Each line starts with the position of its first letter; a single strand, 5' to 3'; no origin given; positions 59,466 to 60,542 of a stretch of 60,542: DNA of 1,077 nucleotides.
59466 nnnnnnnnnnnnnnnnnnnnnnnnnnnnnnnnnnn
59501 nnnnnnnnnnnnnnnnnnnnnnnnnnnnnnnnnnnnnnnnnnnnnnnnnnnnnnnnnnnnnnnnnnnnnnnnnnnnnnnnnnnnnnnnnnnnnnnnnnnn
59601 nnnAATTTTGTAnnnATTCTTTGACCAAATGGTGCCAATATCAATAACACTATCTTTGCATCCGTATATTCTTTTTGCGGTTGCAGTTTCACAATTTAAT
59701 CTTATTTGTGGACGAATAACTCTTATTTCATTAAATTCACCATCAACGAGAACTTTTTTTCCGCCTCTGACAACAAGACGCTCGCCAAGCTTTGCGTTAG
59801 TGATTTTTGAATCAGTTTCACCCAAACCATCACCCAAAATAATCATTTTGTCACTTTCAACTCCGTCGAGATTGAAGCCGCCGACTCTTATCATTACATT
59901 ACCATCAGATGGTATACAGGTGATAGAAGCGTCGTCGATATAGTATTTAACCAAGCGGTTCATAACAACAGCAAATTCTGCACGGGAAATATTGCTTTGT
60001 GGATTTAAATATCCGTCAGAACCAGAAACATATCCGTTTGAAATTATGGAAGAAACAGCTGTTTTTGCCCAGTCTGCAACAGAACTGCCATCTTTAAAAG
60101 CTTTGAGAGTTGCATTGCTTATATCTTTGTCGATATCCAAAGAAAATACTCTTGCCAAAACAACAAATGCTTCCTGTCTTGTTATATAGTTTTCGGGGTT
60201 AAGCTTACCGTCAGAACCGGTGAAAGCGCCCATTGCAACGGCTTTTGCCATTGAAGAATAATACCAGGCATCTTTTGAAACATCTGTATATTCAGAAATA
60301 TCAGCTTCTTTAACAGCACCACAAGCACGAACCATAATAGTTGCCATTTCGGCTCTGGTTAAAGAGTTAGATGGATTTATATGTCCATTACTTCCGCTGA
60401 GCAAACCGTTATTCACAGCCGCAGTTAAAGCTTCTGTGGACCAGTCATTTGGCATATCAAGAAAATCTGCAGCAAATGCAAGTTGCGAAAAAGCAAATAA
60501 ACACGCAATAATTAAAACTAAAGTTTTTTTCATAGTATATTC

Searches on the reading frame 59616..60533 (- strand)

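Call 14: search_protein_families(library=pfam, proteins=[window:59616-60533:-], max_evalue=0.0001)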
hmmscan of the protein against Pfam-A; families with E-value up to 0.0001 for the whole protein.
window:59616-60533:- (306 aa): 1 family
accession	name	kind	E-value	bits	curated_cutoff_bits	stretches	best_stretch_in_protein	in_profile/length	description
PF00395.25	SLH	-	1.1e-28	99.4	20.8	3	146-188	2-44/44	S-layer homology domain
